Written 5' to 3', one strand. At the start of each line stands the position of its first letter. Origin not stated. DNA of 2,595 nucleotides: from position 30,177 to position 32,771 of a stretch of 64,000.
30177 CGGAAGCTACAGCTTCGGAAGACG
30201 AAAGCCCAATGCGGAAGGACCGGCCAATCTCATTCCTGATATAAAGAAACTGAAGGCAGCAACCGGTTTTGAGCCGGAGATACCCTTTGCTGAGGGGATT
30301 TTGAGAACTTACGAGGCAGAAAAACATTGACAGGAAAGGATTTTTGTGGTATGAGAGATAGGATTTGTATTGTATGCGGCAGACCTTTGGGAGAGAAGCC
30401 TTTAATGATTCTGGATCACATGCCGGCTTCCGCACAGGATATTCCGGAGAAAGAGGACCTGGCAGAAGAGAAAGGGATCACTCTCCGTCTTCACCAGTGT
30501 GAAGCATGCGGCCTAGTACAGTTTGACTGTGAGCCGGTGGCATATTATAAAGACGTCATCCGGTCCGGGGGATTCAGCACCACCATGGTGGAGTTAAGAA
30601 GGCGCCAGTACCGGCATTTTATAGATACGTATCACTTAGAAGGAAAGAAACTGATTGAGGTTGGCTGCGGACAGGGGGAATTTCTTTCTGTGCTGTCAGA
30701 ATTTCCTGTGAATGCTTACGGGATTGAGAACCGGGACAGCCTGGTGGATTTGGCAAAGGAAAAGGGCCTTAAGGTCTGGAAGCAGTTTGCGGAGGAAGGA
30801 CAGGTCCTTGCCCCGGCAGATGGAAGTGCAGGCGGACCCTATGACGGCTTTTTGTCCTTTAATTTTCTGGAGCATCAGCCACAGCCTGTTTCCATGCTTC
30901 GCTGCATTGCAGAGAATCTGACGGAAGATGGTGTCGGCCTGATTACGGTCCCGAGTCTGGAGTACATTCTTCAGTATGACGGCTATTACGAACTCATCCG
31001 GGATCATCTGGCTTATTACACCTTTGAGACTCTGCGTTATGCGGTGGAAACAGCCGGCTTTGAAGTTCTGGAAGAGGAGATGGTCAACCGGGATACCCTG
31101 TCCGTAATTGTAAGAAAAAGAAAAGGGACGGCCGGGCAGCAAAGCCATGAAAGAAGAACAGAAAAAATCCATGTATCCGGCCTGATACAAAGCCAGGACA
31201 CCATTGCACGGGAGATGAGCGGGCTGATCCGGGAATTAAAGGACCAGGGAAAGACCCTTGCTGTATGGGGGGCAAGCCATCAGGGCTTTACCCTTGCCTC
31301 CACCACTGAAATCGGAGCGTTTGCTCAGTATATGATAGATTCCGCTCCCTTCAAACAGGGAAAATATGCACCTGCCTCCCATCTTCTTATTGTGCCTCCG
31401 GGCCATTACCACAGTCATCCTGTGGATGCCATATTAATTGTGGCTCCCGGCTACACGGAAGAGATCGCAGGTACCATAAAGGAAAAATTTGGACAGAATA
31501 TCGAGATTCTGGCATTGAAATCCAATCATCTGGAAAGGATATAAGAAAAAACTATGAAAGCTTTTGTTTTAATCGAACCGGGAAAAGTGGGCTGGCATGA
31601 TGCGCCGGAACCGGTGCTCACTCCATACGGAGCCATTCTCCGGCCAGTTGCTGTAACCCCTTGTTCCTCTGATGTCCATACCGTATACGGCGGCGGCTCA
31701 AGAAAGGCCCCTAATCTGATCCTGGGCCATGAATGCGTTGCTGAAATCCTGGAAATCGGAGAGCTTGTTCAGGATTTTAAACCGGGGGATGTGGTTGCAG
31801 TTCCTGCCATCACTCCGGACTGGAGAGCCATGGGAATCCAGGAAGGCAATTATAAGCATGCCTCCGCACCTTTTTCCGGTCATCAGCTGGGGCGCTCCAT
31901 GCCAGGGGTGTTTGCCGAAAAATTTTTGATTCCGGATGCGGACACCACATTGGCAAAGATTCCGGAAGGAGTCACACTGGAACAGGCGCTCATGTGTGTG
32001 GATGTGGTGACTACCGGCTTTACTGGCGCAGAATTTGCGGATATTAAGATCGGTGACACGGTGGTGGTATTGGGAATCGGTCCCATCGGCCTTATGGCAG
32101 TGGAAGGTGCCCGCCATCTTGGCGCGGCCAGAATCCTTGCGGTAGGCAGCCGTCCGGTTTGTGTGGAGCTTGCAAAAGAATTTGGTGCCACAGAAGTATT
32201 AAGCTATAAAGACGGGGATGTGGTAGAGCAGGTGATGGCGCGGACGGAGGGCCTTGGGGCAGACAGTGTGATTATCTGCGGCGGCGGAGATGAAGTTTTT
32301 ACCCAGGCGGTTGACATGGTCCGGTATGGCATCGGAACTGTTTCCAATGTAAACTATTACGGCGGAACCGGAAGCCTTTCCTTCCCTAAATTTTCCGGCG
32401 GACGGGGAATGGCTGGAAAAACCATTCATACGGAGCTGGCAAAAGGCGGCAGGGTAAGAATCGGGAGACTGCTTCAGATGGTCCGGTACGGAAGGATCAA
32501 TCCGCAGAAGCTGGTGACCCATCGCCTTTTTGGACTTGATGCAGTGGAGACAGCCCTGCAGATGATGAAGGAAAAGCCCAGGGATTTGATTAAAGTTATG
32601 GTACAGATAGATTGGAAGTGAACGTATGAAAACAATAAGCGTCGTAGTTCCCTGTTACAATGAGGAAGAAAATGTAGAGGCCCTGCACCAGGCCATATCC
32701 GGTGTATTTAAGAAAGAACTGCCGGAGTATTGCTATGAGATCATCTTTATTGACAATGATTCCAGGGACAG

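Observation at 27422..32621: ThDP enzyme, SDR, NDP-hexose C-methyltransferase-type and secondary-ADH-like genes head a wall-polysaccharide operon: candidate branched-chain sugar pathway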

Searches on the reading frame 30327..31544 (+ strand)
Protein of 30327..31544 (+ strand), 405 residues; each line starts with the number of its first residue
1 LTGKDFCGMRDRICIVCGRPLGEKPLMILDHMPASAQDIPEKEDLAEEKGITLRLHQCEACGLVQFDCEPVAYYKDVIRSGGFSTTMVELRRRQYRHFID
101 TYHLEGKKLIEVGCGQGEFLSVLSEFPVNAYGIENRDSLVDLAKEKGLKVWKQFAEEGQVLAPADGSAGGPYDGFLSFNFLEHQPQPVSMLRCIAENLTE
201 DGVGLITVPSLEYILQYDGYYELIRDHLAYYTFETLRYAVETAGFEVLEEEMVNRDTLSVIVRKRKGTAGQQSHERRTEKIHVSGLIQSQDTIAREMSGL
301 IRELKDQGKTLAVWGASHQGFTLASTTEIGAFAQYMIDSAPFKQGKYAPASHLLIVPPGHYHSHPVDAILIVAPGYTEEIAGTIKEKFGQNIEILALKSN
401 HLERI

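Call 3: search_protein_families(library=pfam, proteins=[window:30327-31544:+])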
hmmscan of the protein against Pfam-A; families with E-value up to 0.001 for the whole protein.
window:30327-31544:+ (405 aa): 8 families
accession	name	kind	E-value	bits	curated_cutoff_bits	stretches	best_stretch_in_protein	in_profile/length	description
PF13489.12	Methyltransf_23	-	1.7e-19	70.6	27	1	90-249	4-163/164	Methyltransferase domain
PF08484.17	Methyltransf_14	-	1.4e-14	54.6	23.5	1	291-385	51-146/160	C-methyltransferase C-terminal domain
PF08242.18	Methyltransf_12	-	1.9e-06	29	30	1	110-203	1-97/98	Methyltransferase domain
PF13847.12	Methyltransf_31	-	2.9e-06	27.5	27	1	105-222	3-120/145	Methyltransferase domain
PF07021.18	MetW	-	3.6e-06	27.2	21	1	100-158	8-67/193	Methionine biosynthesis protein MetW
PF08241.18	Methyltransf_11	-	3.1e-05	25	21.2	1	111-203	2-92/95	Methyltransferase domain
PF08421.16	Methyltransf_13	-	0.00015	22.3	31.3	1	14-68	1-54/62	Putative zinc binding domain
PF13649.12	Methyltransf_25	-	0.00048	21.2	27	0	110-202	2-97/97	Methyltransferase domain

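Call 4: search_protein_families(library=ncbifam, proteins=[window:30327-31544:+])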
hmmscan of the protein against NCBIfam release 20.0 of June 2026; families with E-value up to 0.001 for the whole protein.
window:30327-31544:+ (405 aa): 3 families
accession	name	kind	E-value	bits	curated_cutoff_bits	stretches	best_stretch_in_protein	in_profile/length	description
TIGR01983.1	UbiG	equivalog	6.9e-06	25.5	102.95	1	100-206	44-151/228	bifunctional 2-polyprenyl-6-hydroxyphenol methylase/3-demethylubiquinol 3-O-methyltransferase UbiG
TIGR02081.1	metW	equivalog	1.6e-05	24.5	189.5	1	105-158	13-67/194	methionine biosynthesis protein MetW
NF045667.1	MTase_DVU1556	equivalog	0.00014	21.4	155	1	77-149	2-67/213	DVU_1556 family methyltransferase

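Call 7: search_solved_structures(query=window:30327-31544:+, max_evalue=0.001, show_alignments=2)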
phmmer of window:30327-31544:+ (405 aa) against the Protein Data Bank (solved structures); distinct sequences matched with E-value up to 0.001: 11.
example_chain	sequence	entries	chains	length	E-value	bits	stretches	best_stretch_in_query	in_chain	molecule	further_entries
4e2x_A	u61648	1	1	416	2.1e-19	73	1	13-383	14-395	TcaB9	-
4e31_A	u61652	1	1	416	2.5e-19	72.8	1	13-383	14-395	TcaB9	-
3ndi_A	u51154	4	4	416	2.8e-19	72.6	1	13-383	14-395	Methyltransferase | TcaB9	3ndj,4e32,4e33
4e2y_A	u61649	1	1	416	5.2e-19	71.7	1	13-383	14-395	TcaB9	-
5t6b_A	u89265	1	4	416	1.2e-18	70.5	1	14-383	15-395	Sugar 3-C-methyl transferase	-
4e2z_A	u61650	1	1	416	2.4e-18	69.5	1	13-383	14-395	TcaB9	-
4e2w_A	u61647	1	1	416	2.6e-18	69.4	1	13-383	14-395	TcaB9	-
4e30_A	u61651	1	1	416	4.9e-18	68.5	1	13-383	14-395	TcaB9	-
5t64_A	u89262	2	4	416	1.3e-17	67.2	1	14-383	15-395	Sugar 3-C-methyl transferase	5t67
4rv9_A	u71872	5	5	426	3.7e-13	52.5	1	45-381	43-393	D-mycarose 3-C-methyltransferase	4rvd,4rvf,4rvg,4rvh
3dli_A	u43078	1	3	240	0.00084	21.7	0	89-251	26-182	methyltransferase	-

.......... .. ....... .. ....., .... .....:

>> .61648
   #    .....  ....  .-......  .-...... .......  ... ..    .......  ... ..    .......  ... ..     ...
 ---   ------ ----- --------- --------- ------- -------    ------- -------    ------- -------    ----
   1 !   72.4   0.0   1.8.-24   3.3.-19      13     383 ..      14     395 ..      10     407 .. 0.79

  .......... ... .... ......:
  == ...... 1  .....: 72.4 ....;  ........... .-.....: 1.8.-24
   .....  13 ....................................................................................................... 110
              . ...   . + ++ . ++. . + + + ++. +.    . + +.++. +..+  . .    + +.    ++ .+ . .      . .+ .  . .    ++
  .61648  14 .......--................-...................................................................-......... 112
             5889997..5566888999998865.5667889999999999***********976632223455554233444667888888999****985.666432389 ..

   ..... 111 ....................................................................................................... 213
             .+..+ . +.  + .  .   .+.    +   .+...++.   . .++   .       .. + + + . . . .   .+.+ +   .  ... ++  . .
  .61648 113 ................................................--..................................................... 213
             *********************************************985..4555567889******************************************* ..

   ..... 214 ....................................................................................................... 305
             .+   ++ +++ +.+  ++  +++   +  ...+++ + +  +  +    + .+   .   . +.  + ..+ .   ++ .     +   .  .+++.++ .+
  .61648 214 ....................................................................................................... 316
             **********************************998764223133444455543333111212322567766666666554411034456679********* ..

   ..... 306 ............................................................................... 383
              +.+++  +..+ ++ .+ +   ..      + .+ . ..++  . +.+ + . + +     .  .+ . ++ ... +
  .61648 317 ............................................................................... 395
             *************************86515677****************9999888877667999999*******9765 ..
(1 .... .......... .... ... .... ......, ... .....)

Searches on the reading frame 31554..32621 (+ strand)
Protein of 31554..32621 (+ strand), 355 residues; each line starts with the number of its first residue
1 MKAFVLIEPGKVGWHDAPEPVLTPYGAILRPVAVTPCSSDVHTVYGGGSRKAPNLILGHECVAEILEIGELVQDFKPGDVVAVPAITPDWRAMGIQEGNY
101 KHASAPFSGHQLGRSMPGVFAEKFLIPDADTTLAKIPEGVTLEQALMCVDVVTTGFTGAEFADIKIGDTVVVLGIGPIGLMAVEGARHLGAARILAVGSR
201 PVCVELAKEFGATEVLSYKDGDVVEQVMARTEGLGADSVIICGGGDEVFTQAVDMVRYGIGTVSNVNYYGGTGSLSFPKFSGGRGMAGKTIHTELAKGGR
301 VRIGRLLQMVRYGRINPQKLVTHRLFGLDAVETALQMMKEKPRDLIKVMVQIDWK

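Call 3: search_protein_families(library=pfam, proteins=[window:31554-32621:+])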
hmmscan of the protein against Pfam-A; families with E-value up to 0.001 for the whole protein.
window:31554-32621:+ (355 aa): 4 families
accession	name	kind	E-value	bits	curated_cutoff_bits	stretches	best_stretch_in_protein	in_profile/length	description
PF00107.32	ADH_zinc_N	-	2.4e-19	70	31.8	1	177-270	1-92/129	Zinc-binding dehydrogenase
PF08240.17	ADH_N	-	7.4e-14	52.3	23.5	1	27-137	5-103/104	Alcohol dehydrogenase GroES-like domain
PF13602.12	ADH_zinc_N_2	-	0.0001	23.7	27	1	210-340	1-125/134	Zinc-binding dehydrogenase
PF16912.11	Glu_dehyd_C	-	0.00039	20.4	34.9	0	168-261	32-126/211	Glucose dehydrogenase C-terminus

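Call 4: search_protein_families(library=ncbifam, proteins=[window:31554-32621:+])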
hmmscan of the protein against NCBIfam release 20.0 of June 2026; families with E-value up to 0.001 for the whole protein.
window:31554-32621:+ (355 aa): 22 families
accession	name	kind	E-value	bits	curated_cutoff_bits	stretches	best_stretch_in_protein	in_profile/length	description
TIGR03989.1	Rxyl_3153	subfamily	1.2e-27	97.1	440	1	115-340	136-360/370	NDMA-dependent alcohol dehydrogenase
NF041097.1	keto_inos_dh_IolM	equivalog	2.2e-27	95.7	450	1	15-346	43-385/389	scyllo-inosose 3-dehydrogenase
TIGR00692.1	tdh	equivalog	1.8e-26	93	458.35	1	33-339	32-329/340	L-threonine 3-dehydrogenase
TIGR03451.1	mycoS_dep_FDH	equivalog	1.8e-25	89.6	512.9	1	27-340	29-348/358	S-(hydroxymethyl)mycothiol dehydrogenase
TIGR02818.1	adh_III_F_hyde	equivalog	8e-25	87.7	543.95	1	119-340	139-358/368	S-(hydroxymethyl)glutathione dehydrogenase/class III alcohol dehydrogenase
NF003808.0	PRK05396.1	equivalog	1e-23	83.8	380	1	15-259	16-256/341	L-threonine 3-dehydrogenase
NF041172.1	AcrlCoa_red_Thmprot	equivalog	3e-23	82.3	500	1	1-350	1-332/334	acryloyl-CoA reductase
NF010344.0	PRK13771.1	subfamily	7e-23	81.1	349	1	1-351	1-332/334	putative alcohol dehydrogenase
TIGR02819.1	fdhA_non_GSH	equivalog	2.4e-22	79.1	636.95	1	25-228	37-250/397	formaldehyde dehydrogenase, glutathione-independent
NF006940.0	PRK09422.1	equivalog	6.1e-21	74.7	344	1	1-279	1-272/338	alcohol dehydrogenase AdhP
NF007642.0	PRK10309.1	equivalog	3.3e-20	72.6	550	1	1-221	1-215/347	galactitol-1-phosphate 5-dehydrogenase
TIGR03366.1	HpnZ_proposed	hypoth_equivalog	3.6e-18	65.8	328.1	1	27-259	8-246/315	putative phosphonate catabolism associated alcohol dehydrogenase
TIGR02824.1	quinone_pig3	subfamily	7.1e-14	51.5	296.8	1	118-256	92-228/325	putative NAD(P)H quinone oxidoreductase, PIG3 family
TIGR03201.1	dearomat_had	equivalog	1.6e-13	50.5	338.65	1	36-259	35-265/349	6-hydroxycyclohex-1-ene-1-carbonyl-CoA dehydrogenase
NF007489.0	PRK10083.1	equivalog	2.7e-13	49.6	376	1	2-351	2-336/339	Zn-dependent oxidoreductase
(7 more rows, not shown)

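Call 9: search_solved_structures(query=window:31554-32621:+, max_evalue=1e-10)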
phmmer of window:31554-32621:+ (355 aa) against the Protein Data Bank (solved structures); distinct sequences matched with E-value up to 1e-10: 125 (the best 60 are shown).
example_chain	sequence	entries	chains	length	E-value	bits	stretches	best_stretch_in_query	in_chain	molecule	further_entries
3fpc_A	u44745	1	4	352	1.8e-114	385.8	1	1-350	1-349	NADP-dependent alcohol dehydrogenase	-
3fsr_A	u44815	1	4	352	3e-114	385.1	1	1-350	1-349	NADP-dependent alcohol dehydrogenase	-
3ftn_A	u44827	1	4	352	4.3e-114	384.6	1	1-350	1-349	NADP-dependent alcohol dehydrogenase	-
7utc_A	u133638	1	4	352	5.6e-114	384.2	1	1-350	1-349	Secondary-alcohol dehydrogenase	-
2nvb_A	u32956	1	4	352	1.1e-113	383.3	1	1-350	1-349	NADP-dependent alcohol dehydrogenase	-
1bxz_A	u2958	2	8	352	1.7e-113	382.7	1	1-350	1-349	NADP-DEPENDENT ALCOHOL DEHYDROGENASE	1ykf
7uut_A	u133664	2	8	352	8.3e-113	380.4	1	1-350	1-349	Secondary-alcohol dehydrogenase | NADP-dependent isopropanol dehydrogenase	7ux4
7xy9_A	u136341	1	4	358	3.7e-112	378.2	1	2-350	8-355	NADP-dependent isopropanol dehydrogenase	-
7f3p_A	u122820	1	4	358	3.8e-112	378.2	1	1-350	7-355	NADP-dependent isopropanol dehydrogenase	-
1kev_A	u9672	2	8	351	2.2e-110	372.4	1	1-350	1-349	NADP-DEPENDENT ALCOHOL DEHYDROGENASE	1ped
1jqb_A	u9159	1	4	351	2.5e-110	372.2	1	1-350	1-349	NADP-dependent Alcohol Dehydrogenase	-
7xl5_A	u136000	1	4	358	3e-110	372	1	2-350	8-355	NADP-dependent isopropanol dehydrogenase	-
2b83_A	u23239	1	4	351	4.7e-110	371.3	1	1-350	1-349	NADP-dependent alcohol dehydrogenase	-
6sdm_A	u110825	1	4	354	5.4e-110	371.1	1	1-350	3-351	NADP-dependent isopropanol dehydrogenase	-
3fpl_A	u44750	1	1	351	1.2e-109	370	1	1-350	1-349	NADP-dependent alcohol dehydrogenase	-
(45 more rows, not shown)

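Call 55: search_solved_structures(query=window:31554-32621:+, max_evalue=1e-100, show_alignments=5)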
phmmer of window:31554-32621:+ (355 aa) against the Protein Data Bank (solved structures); distinct sequences matched with E-value up to 1e-100: 18.
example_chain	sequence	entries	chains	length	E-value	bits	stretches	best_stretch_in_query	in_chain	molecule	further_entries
3fpc_A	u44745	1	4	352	1.8e-114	385.8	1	1-350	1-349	NADP-dependent alcohol dehydrogenase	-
3fsr_A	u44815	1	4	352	3e-114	385.1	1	1-350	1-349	NADP-dependent alcohol dehydrogenase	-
3ftn_A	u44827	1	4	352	4.3e-114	384.6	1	1-350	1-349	NADP-dependent alcohol dehydrogenase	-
7utc_A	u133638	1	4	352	5.6e-114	384.2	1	1-350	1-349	Secondary-alcohol dehydrogenase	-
2nvb_A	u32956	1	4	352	1.1e-113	383.3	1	1-350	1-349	NADP-dependent alcohol dehydrogenase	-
1bxz_A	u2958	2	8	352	1.7e-113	382.7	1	1-350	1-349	NADP-DEPENDENT ALCOHOL DEHYDROGENASE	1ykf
7uut_A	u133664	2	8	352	8.3e-113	380.4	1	1-350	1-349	Secondary-alcohol dehydrogenase | NADP-dependent isopropanol dehydrogenase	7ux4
7xy9_A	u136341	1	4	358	3.7e-112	378.2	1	2-350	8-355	NADP-dependent isopropanol dehydrogenase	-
7f3p_A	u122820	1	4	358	3.8e-112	378.2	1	1-350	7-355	NADP-dependent isopropanol dehydrogenase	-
1kev_A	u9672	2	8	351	2.2e-110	372.4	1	1-350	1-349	NADP-DEPENDENT ALCOHOL DEHYDROGENASE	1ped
1jqb_A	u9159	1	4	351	2.5e-110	372.2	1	1-350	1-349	NADP-dependent Alcohol Dehydrogenase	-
7xl5_A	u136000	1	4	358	3e-110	372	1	2-350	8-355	NADP-dependent isopropanol dehydrogenase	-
2b83_A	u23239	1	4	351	4.7e-110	371.3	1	1-350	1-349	NADP-dependent alcohol dehydrogenase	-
6sdm_A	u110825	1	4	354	5.4e-110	371.1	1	1-350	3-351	NADP-dependent isopropanol dehydrogenase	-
3fpl_A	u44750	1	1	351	1.2e-109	370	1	1-350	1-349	NADP-dependent alcohol dehydrogenase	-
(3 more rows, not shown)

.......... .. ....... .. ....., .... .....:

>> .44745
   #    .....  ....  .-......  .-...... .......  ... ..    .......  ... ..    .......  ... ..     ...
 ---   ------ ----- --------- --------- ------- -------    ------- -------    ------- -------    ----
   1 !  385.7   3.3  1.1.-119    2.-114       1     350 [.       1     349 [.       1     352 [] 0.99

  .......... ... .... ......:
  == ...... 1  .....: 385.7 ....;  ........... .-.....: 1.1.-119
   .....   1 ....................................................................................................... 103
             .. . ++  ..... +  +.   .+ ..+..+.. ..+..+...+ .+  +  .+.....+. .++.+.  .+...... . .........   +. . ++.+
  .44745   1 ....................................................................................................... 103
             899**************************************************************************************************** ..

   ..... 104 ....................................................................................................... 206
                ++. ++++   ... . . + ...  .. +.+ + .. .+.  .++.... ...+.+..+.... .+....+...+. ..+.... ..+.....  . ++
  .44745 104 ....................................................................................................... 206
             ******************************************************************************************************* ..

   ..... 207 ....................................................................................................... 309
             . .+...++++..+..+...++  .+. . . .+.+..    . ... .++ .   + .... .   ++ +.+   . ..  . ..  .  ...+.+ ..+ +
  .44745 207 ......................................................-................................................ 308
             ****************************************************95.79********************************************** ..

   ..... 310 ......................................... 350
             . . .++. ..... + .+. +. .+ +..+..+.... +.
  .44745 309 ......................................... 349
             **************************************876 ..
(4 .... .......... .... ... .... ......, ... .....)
